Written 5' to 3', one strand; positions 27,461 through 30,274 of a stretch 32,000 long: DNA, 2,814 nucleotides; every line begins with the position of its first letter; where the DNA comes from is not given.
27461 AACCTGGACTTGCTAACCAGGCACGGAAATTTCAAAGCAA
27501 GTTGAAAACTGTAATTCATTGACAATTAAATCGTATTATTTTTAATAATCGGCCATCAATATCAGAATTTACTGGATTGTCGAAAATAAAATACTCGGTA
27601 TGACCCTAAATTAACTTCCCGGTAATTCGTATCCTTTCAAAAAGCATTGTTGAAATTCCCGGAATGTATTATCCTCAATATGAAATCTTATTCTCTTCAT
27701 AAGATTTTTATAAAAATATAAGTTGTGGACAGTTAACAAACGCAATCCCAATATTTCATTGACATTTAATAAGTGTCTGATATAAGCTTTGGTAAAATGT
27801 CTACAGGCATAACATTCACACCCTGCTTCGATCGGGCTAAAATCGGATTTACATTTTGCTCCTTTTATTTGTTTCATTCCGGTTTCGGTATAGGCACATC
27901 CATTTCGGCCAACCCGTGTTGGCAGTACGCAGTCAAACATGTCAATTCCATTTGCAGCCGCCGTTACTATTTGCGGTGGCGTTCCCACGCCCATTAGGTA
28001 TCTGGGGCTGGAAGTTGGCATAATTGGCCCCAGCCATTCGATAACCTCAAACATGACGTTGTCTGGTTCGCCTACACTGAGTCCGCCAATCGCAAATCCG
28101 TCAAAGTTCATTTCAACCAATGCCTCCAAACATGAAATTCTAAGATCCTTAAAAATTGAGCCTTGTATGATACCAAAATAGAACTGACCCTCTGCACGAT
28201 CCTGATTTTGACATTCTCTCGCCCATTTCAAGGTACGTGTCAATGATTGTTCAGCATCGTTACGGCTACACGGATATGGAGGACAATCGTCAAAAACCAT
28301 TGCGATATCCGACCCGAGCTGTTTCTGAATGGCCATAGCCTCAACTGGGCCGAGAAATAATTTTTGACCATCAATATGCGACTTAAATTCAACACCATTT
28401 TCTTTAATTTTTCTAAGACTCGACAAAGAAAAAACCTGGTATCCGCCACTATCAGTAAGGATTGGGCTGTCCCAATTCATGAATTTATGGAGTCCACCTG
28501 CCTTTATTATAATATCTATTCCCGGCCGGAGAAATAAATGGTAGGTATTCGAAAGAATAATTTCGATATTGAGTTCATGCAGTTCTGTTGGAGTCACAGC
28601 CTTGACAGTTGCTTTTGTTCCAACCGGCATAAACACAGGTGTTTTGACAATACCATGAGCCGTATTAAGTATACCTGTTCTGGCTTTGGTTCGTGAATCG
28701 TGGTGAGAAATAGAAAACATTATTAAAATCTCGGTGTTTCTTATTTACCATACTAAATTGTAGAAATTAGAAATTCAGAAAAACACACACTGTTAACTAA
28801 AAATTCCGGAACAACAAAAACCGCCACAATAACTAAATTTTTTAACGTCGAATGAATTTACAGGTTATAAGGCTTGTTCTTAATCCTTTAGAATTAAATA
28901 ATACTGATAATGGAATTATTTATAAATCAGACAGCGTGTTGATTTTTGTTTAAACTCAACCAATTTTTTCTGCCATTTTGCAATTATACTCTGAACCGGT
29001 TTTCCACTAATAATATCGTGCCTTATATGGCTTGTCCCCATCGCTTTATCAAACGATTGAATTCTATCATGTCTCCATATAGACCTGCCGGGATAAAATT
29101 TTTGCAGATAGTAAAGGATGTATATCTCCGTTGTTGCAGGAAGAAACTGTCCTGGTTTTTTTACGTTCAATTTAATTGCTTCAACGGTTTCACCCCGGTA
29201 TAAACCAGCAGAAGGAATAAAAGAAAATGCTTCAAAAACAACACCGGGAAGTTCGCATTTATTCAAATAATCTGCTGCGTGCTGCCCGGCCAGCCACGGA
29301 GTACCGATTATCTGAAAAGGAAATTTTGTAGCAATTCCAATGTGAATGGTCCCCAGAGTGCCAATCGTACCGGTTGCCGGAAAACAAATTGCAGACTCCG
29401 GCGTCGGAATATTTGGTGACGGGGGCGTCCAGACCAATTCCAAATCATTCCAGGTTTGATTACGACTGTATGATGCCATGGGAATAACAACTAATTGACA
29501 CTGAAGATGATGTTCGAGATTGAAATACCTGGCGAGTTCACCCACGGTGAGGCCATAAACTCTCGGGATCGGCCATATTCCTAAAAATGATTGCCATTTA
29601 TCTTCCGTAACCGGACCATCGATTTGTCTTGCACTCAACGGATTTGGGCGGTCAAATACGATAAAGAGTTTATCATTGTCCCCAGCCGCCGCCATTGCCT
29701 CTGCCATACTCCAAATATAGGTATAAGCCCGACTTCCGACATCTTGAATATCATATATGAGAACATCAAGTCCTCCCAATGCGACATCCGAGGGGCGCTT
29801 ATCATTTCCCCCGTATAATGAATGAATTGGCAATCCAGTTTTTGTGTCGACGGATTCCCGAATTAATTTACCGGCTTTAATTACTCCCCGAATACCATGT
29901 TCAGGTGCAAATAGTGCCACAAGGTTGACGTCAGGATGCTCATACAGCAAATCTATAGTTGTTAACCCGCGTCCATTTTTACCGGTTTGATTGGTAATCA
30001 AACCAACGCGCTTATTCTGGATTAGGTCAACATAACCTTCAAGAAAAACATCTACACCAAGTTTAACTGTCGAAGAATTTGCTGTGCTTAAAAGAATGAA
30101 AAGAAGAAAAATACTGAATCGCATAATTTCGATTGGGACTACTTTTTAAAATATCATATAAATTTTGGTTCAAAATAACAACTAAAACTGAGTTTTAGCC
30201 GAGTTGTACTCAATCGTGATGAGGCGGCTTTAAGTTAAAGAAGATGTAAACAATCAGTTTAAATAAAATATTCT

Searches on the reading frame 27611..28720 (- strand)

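Call 59: search_protein_families(library=pfam, proteins=[window:27611-28720:-], max_evalue=0.0001)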
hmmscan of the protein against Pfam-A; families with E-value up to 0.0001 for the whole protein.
window:27611-28720:- (369 aa): 1 family
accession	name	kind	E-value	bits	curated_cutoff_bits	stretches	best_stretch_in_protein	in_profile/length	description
PF01702.25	TGT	-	1.8e-155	517.8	26.3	1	12-364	2-355/357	Queuine tRNA-ribosyltransferase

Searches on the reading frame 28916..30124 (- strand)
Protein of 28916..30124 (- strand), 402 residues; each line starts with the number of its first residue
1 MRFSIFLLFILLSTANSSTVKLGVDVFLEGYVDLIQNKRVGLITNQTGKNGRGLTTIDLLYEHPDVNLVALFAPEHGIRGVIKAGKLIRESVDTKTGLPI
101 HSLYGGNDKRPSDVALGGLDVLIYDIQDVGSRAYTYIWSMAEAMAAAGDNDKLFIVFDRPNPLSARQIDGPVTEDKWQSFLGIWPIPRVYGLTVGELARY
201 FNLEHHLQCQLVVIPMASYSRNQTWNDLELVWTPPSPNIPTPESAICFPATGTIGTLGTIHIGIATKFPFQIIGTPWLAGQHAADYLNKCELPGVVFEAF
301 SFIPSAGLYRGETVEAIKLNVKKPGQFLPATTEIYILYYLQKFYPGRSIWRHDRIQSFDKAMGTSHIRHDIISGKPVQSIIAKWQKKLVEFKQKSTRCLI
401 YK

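Call 59: search_protein_families(library=pfam, proteins=[window:28916-30124:-], max_evalue=0.0001)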
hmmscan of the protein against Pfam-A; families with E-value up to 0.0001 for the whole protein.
window:28916-30124:- (402 aa): 2 families
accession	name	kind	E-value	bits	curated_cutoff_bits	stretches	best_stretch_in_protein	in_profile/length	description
PF07075.17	NamZ_N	-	3e-76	255.8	26.9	1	40-242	1-202/203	Exo-beta-N-acetylmuramidase NamZ, N-terminal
PF20732.2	NamZ_C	-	5.2e-35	121.9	25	1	247-401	2-152/152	Exo-beta-N-acetylmuramidase NamZ, C-terminal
